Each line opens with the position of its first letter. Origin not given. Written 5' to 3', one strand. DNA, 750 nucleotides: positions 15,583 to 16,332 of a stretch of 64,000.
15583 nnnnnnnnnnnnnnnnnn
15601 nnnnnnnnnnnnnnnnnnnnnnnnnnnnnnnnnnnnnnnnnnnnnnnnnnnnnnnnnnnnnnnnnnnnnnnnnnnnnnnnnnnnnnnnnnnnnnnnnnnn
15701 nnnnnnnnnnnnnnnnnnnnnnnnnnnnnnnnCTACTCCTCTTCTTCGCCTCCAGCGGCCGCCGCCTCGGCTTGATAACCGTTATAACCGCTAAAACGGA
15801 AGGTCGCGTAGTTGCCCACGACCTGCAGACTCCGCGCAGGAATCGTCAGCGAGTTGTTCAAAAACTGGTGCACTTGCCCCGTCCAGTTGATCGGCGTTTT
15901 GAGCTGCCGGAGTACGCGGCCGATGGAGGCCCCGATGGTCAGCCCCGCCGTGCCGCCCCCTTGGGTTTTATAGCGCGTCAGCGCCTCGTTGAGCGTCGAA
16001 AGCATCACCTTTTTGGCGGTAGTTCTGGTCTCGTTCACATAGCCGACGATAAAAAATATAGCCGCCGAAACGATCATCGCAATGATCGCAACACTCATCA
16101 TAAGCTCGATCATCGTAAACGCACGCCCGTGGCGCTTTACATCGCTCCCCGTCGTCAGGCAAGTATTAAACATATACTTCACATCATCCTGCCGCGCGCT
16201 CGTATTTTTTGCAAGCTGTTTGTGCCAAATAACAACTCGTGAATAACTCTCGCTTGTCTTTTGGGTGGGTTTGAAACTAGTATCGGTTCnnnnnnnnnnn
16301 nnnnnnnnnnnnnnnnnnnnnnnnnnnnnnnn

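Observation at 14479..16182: A prepilin-type N-terminal gene and an LRR gene are in one frame, separated only by a TAG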

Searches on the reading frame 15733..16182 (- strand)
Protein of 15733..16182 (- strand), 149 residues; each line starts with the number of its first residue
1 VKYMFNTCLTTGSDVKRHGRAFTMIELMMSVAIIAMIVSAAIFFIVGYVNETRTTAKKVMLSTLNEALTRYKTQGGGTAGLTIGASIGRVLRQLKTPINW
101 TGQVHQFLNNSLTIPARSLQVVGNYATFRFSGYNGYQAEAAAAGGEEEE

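Call 6: search_protein_families(library=pfam, proteins=[window:15736-16182:-], max_evalue=1)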
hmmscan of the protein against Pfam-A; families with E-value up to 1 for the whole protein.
window:15736-16182:- (149 aa): 1 family
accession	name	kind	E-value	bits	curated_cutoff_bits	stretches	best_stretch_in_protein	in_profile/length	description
PF07963.17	N_methyl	-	6.5e-06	25.9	21.2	1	18-42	3-27/27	Prokaryotic N-terminal methylation motif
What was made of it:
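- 16057..16131 (-): Class III (prepilin) signal and N-methylation motif: basic leader ...KRHGRA, then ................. with Glu at +5. Pfam N_methyl, 25.9 bits against a cut-off of 21.2 (call 6).
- On Type IV pilin / type 4 filament subunit superfamily: Pfam N_methyl scores 25.9 bits against a cut-off of 21.2 (call 6).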

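Call 7: search_protein_families(library=ncbifam, proteins=[window:15736-16182:-], max_evalue=1)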
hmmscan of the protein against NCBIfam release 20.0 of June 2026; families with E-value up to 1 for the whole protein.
window:15736-16182:- (149 aa): 13 families
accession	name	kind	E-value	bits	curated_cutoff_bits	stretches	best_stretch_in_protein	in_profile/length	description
NF041013.1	T4P_ComGE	equivalog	5.7e-06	26.3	49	1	20-76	4-61/83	competence type IV pilus minor pilin ComGE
TIGR01708.2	typeII_sec_gspH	equivalog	4.8e-05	23.4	80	1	21-118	3-99/169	type II secretion system minor pseudopilin GspH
TIGR02532.1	IV_pilin_GFxxxE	domain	4.9e-05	23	16.3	1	20-42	2-24/24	prepilin-type N-terminal cleavage/methylation domain-containing protein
TIGR01710.1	typeII_sec_gspG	equivalog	0.00034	20.7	88.85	1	20-74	1-55/134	type II secretion system major pseudopilin GspG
NF041775.1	typeIV_PilA_Myxo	equivalog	0.00041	20.4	400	1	18-132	9-124/214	type IV pilin protein PilA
NF007862.0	PRK10574.1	equivalog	0.0011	19.1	138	1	19-63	4-45/145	prepilin peptidase-dependent pilin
NF038304.1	EPS_HpsC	equivalog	0.016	14.8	200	1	2-55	4-56/318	hormogonium polysaccharide secretion pseudopilin HpsC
TIGR02596.1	TIGR02596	subfamily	0.025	14.6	70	1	22-59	1-38/196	Verru_Chthon cassette protein D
NF040982.1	ComGD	equivalog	0.057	13.8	70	1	20-69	2-48/139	competence type IV pilus minor pilin ComGD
NF002796.0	PRK02935.1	equivalog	0.068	13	108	1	23-51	38-66/118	hypothetical protein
NF041002.1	pilin_ComGF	equivalog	0.077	13.2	80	1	20-52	2-34/139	competence type IV pilus minor pilin ComGF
TIGR01707.1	gspI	equivalog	0.17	12.4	44.35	1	22-50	2-30/101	type II secretion system minor pseudopilin GspI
TIGR02599.1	TIGR02599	subfamily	0.24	10.6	256.5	1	21-51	1-31/361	Verru_Chthon cassette protein C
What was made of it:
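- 16057..16131 (-): TIGR02532, 23 bits against a cut-off of 16.3 (call 7).
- On Type IV pilin / type 4 filament subunit superfamily: TIGR02532 scores 23 bits against a cut-off of 16.3 (call 7).
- Closest known: Large minor pilins with extra structural domains. Different: NCBIfam pseudopilin models (GspH, GspG, ComGE) match only at scores well below their cut-offs (call 7).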

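Call 11: find_encoding_contigs(protein=window:15733-16182:-, flank=6000, max_places=8)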
Protein window:15733-16182:- (149 aa): no gene with exactly this product is on record in the collection.

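Call 13: find_encoding_contigs(protein=window:15733-16173:-, flank=6000, max_places=8)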
Protein window:15733-16173:- (146 aa): 1 contig read that carries it; 1 place shown.
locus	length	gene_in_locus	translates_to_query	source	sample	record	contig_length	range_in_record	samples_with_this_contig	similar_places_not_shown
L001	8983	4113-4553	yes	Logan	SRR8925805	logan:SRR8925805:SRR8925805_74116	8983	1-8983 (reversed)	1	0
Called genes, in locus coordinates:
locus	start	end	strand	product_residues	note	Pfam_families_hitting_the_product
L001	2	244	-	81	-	?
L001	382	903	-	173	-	-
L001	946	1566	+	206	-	PF13671:AAA_33 (weak), PF13207:AAA_17 (faint)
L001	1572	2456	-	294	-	PF01039:Carboxyl_trans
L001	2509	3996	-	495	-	PF00772:DnaB, PF03796:DnaB_C, PF13481:AAA_25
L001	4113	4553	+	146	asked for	PF07963:N_methyl (weak)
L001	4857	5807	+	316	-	-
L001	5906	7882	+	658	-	PF00890:FAD_binding_2 (faint), PF01134:GIDA, PF12831:FAD_oxidored (weak), PF01134:GIDA, PF13932:SAM_GIDA_C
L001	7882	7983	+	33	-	-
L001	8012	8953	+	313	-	PF01764:Lipase_3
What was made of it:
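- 15733..16182 (-): Upstream ORF: the prepilin-type carrier module. It is 149 aa from GTG 16182, or 146 aa from ATG 16173, and ends at the amber codon. The 146-aa product was called in an independent Logan assembly (call 13).
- Automatic callers annotate a separate downstream gene of 316 aa in the Logan contig (call 13).
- Tried and rejected: Only the ATG-start 146-aa product is on record (call 13).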

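Call 41: search_protein_representatives(alignment_id=A2)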
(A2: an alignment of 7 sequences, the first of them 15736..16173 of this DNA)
Query: 7 sequences, 136 profile positions. Proteins with E-value up to 0.001 (for the whole library): 6012; up to 1e-10: 162; up to 1e-30: 108. The best 150 are listed.
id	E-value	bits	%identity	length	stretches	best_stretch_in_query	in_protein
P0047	1.1e-62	226.2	-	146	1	2-135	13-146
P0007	7.4e-61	220.3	-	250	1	1-135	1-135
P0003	1.2e-59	216.4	-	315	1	10-136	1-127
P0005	1.7e-58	212.7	-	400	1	2-130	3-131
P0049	6.6e-56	204.3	-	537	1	2-135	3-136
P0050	1.7e-54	199.7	-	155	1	3-135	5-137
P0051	1.2e-53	196.9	-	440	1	2-135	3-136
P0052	4.5e-52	191.9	-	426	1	1-126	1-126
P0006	6.8e-51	188.0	-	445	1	22-135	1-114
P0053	1.5e-50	186.9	-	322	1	5-135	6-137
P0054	2.4e-50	186.3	-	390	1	3-135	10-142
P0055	3.9e-50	185.6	-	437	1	4-135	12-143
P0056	3.5e-49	182.5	-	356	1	6-136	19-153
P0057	4.5e-49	182.1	-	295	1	4-129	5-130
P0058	1.6e-48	180.4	-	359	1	6-125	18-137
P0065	1.0e-46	174.5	-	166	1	5-126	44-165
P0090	9.5e-41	155.2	-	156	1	10-125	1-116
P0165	6.2e-22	94.3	-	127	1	5-125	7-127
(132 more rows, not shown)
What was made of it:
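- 15733..16182 (-): The profile search puts it at the top of the family (E 1.1e-62, call 41).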

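Call 44: find_encoding_contigs(protein=P0050, flank=3000, max_places=4)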
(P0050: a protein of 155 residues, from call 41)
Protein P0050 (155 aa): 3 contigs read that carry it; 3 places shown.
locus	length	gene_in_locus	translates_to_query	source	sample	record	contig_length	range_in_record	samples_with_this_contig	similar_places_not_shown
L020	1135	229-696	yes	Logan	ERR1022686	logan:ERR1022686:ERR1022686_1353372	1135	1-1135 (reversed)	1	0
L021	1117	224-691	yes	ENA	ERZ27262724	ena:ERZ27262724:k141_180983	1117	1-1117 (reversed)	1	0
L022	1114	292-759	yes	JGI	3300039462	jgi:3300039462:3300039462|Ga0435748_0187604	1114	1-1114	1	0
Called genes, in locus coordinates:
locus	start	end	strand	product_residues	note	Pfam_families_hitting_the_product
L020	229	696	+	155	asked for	PF07963:N_methyl (weak)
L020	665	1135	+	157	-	?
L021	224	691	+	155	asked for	PF07963:N_methyl (weak)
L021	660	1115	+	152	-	?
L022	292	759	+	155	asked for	PF07963:N_methyl (weak)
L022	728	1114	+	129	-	?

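Call 45: find_encoding_contigs(protein=P0165, flank=3000, max_places=4)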
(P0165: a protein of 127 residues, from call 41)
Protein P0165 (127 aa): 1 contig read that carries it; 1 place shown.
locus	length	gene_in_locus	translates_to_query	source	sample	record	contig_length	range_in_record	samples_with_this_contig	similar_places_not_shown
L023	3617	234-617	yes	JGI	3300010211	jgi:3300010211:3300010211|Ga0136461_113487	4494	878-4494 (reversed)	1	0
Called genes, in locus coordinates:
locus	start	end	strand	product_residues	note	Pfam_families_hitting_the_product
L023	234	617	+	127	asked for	-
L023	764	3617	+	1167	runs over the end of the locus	PF02811:PHP, PF07733:DNA_pol3_alpha, PF17657:DNA_pol3_finger, PF14579:HHH_6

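Call 48: find_encoding_contigs(protein=P0090, flank=3000, max_places=4)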
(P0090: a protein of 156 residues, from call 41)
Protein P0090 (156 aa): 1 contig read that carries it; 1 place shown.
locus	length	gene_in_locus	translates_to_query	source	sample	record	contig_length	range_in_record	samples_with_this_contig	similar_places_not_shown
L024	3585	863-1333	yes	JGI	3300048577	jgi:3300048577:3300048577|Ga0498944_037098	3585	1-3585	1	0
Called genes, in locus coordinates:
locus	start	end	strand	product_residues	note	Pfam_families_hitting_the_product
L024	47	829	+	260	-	-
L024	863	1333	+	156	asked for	-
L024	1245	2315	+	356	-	PF12799:LRR_4 (faint)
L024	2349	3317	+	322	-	PF13385:Laminin_G_3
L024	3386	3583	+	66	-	?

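Call 52: search_protein_families(library=pfam, alignment_id=A3, max_evalue=0.001)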
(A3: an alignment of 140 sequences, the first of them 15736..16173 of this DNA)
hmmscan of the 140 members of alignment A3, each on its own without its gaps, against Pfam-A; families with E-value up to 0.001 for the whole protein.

A. member 1, window:15736-16173:- (146 aa): 1 family
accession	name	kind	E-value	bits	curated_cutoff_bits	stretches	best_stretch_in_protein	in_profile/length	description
PF07963.17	N_methyl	-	6.2e-06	26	21.2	1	15-39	3-27/27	Prokaryotic N-terminal methylation motif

B. families by the number of members that match (of 140 scanned): 54 families (the first 25 are shown)
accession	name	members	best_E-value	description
PF07963.17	N_methyl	76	1.3e-07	Prokaryotic N-terminal methylation motif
PF12799.13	LRR_4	34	1.4e-17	Leucine Rich repeats (2 copies)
PF13385.13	Laminin_G_3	16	8.2e-29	Concanavalin A-like lectin/glucanases superfamily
PF23952.1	LRR_EndoS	12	6.2e-07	Endo-beta-N-acetylglucosaminidase EndoS LRR domain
PF19755.4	DUF6242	7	2.9e-06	Domain of unknown function (DUF6242)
PF21722.4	Gly_rich_2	4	2.6e-27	Glycine-rich domain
PF01436.27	NHL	4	3.2e-16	NHL repeat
PF22544.2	HYDIN_VesB_CFA65-like_Ig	3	1.8e-42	HYDIN/CFA65/VesB-like, Ig-like domain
PF07610.17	DUF1573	3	1.2e-32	Protein of unknown function (DUF1573)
PF24684.1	Vgb_lyase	3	8.5e-14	Virginiamycin B lyase family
PF23622.1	LRR_At1g61320_AtMIF1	3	4.2e-08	At1g61320/AtMIF1, LRR domain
PF13855.12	LRR_8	3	5.2e-07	Leucine rich repeat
PF15780.11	ASH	2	4e-41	Abnormal spindle-like microcephaly-assoc'd, ASPM-SPD-2-Hydin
PF22073.2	Cep192_D4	2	6.9e-30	Cep192 domain 4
PF25021.1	TEN_NHL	2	3.6e-14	Teneurin NHL domain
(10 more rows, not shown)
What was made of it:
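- Closest known: Modular type IV pilins. Different: This family's carrier module has its own conserved signature (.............) and is shared across more than 100 representatives with swapped effectors (calls 41 and 52).
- The same carrier is fused to LRR_4 (34 of 140), Laminin_G_3 (16), NHL, Gly_rich_2, PA14, RCC1-like and other domains (call 52).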

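Call 54: predict_structure(alignment_id=A3)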
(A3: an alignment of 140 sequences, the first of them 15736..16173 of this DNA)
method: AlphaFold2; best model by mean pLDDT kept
length: 146 residues; sequences in the alignment: 140
mean_pLDDT: 90.5   pTM: 0.73
mean pLDDT of the five models: 90.5, 90.0, 89.9, 89.9, 89.8
residues with pLDDT >= 90: 114; 70-90: 18; 50-70: 12; < 50: 2
segments of 3 or more residues with pLDDT < 50: none
pLDDT, mean of each block of 10 residues (from residue 1): 66 80 96 98 97 97 97 94 95 96 96 95 96 84 57
secondary structure, 60 per line:
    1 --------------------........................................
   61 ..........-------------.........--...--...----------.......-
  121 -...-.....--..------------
elements in order: H21-70 H84-92 E95-97 E100-102 E116-119 E126-130
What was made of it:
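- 15733..16182 (-): The AF2 model has pLDDT 90.5, with a long helix at residues 21-70 plus a small 4-stranded sheet (call 54).
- On Type IV pilin / type 4 filament subunit superfamily: The AF2 model has a helix at residues 21-70 with pLDDT above 95 (call 54). The model shows a short helix at 84-92 and four strands at 95-130, which is pilin-like topology at pLDDT about 95 (call 54).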

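Call 57: fold_search(model_id=the predicted structure, library=pdb)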
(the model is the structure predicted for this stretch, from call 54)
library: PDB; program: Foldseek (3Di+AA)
matches with E <= 10: 22; with E <= 0.001: 0
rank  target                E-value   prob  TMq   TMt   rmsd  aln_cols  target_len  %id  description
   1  2o18_A                3.9e+00  0.01  0.15  0.08  12.0        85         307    9  Crystal structure of a Thiamine biosynthesis lipoprotein apbE, NorthEast Strcutural Genomics target ER559 (released 2006-12-05)
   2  4yme                  4.4e+00  0.04  0.11  0.10   1.6        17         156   35  Crystal structure of a sensory box/GGDEF family protein (CC_0091) from Caulobacter crescentus CB15 at 1.40 A resolution  (released 2015-04-01)
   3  4urg_B                5.5e+00  0.06  0.13  0.12   1.4        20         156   15  Crystal Structure of GGDEF domain from T.maritima (active-like dimer) (released 2014-10-08)
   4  3pnd_D                5.8e+00  0.01  0.14  0.08  11.2        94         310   15  FAD binding by ApbE protein from Salmonella enterica: a new class of FAD binding proteins (released 2011-01-05)
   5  6okr_A                6.3e+00  0.02  0.13  0.06   9.5        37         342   14  CDTb Pre-Insertion form Modeled from Cryo-EM Map Reconstructed using C7 Symmetry (released 2019-10-30)
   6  7u8o_A                7.2e+00  0.02  0.13  0.04   5.1        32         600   19  Structure of porcine V-ATPase with mEAK7 and SidK, Rotary state 2 (released 2022-07-06)
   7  9h6a_B                7.7e+00  0.02  0.12  0.20   7.2        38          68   13  Crystal structure of the E. coli F-plasmid VapBC toxin-antitoxin complex (released 2024-12-18)
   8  9h6b_B                7.7e+00  0.02  0.12  0.19   7.2        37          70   11  Crystal structure of the E. coli F-plasmid VapBC toxin-antitoxin complex (VapB T3N, A13P, L16R) (released 2024-12-18)
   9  1b5f_B                7.7e+00  0.02  0.14  0.21  15.3        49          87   16  NATIVE CARDOSIN A FROM CYNARA CARDUNCULUS L. (released 1999-01-13)
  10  9euf_P                7.7e+00  0.01  0.18  0.06  14.7        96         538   16  Cryo-EM structure of Staphylococcus aureus bacteriophage phi812 baseplate in the pre-contraction state - complete (released 2025-04-09)
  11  3pnd_B                7.7e+00  0.01  0.15  0.09  12.4        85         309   15  FAD binding by ApbE protein from Salmonella enterica: a new class of FAD binding proteins (released 2011-01-05)
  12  6vq6_A                8.2e+00  0.02  0.14  0.04   4.2        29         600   21  Mammalian V-ATPase from rat brain - composite model of rotational state 1 bound to ADP and SidK (built from focused re (released 2020-03-18)
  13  7une_N                8.2e+00  0.02  0.15  0.05   9.1        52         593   15  The V1 region of bovine V-ATPase in complex with human mEAK7 (focused refinement) (released 2022-06-15)
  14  4cgu_B                8.2e+00  0.01  0.13  0.20   8.4        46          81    6  Full length Tah1 bound to yeast PIH1 and HSP90 peptide SRMEEVD (released 2014-05-14)
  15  6g80_M                8.2e+00  0.01  0.09  0.06   8.0        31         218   29  Structure of Mycobacterium hassiacum MeT1 from orthorhombic crystals. (released 2019-01-16)
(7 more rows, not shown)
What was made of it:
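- Tried and rejected: Fold search of the carrier module against the PDB was uninformative (call 57).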

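Call 59: search_solved_structures(query=A2, max_evalue=1)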
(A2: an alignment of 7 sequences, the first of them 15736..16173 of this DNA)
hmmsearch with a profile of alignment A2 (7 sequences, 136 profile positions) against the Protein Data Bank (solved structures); distinct sequences matched with E-value up to 1: 22.
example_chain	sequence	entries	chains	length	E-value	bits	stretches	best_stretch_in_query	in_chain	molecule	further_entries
7tgg_A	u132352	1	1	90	4.4e-06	29.9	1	3-54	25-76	Geopilin domain 1 protein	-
9egp_A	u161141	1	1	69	6.2e-06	29.5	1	3-55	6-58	Geopilin domain 1 protein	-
9laa_A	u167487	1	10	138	2.7e-05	27.4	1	1-48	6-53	Type IV pilin protein PilA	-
2m7g_A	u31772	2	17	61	8.7e-05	25.7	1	8-55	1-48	Geopilin domain 1 protein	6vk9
1oqw_A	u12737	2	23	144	9.6e-05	25.6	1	8-43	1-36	Fimbrial protein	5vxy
8tum_e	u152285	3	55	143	0.00011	25.4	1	8-62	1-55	Type IV major pilin protein PilA | Pilin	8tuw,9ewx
8tob_GA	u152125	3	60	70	0.00017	24.8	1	9-40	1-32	Fimbrial protein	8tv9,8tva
6xxd_A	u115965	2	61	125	0.00043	23.5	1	8-55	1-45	PilA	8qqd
8pfb_G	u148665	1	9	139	0.00055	23.1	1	8-57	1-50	Type IV pilin PilE1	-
8tj2_C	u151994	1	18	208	0.00076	22.7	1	8-53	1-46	Type IV major pilin protein PilA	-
8p3b_A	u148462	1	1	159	0.00081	22.6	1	8-57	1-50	Fimbrial protein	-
2hi2_A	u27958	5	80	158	0.00098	22.3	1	8-57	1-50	Fimbrial protein | PilA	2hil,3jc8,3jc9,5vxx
1ay2_A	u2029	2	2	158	0.001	22.3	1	8-56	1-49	TYPE 4 PILIN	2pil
3sok_A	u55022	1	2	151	0.0011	22.2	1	8-41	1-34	Fimbrial protein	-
5kua_A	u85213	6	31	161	0.0014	21.8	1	8-57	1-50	pilin | Neisseria meningitidis PilE variant SB-GATDH | Neisseria meningitidis PilE, SB-DATDH variant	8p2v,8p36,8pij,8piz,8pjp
6gv9_A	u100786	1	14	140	0.0034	20.6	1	8-47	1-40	Prepilin peptidase-dependent protein D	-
5wda_A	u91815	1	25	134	0.13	15.5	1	8-59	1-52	General secretion pathway protein G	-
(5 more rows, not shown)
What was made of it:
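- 16057..16131 (-): The family profile matches alpha1 of solved pilins PilA, PilE, PpdD and GspG (call 59).
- On Type IV pilin / type 4 filament subunit superfamily: The family profile A2 matches alpha1 of Geobacter PilA, PAK pilin 1oqw, Neisseria PilE 2hi2, PpdD 6gv9 and GspG 5wda, with E from 4e-6 to 0.13 (call 59).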

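Call 66: find_encoding_contigs(protein=P0049, flank=6000, max_places=4)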
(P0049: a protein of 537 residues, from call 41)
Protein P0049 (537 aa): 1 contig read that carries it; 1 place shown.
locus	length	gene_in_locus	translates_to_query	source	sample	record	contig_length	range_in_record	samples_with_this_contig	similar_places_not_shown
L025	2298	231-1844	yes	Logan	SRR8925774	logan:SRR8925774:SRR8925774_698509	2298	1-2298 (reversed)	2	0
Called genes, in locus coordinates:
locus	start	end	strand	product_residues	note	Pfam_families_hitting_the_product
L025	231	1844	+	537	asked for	PF12799:LRR_4 (faint)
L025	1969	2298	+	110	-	?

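Call 72: find_encoding_contigs(protein=P0065, flank=3000, max_places=4)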
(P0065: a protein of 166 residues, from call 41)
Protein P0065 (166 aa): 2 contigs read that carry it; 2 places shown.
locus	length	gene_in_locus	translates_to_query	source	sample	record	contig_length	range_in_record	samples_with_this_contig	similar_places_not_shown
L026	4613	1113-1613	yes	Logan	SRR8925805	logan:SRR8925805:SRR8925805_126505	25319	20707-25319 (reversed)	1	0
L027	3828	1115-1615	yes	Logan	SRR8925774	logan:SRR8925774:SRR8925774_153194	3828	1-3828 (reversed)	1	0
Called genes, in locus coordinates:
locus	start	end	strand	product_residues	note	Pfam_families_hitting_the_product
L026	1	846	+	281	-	?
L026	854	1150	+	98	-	PF12647:RNHCP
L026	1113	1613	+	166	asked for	PF07963:N_methyl (weak)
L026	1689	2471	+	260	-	PF01351:RNase_HII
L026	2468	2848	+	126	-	PF01648:ACPS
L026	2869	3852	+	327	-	PF00482:T2SSF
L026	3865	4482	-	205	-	PF06055:ExoD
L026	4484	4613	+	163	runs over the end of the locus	-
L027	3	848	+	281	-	?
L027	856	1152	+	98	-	PF12647:RNHCP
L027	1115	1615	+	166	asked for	PF07963:N_methyl (weak)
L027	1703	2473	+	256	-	PF01351:RNase_HII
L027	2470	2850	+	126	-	PF01648:ACPS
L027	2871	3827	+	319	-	?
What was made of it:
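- On Type IV pilin / type 4 filament subunit superfamily: A module-only relative from the same sample lies 1.2 kb from a T2SSF gene (call 72), but it is not known to belong to the same organism.
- Module-only relatives exist (calls 45 and 72).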
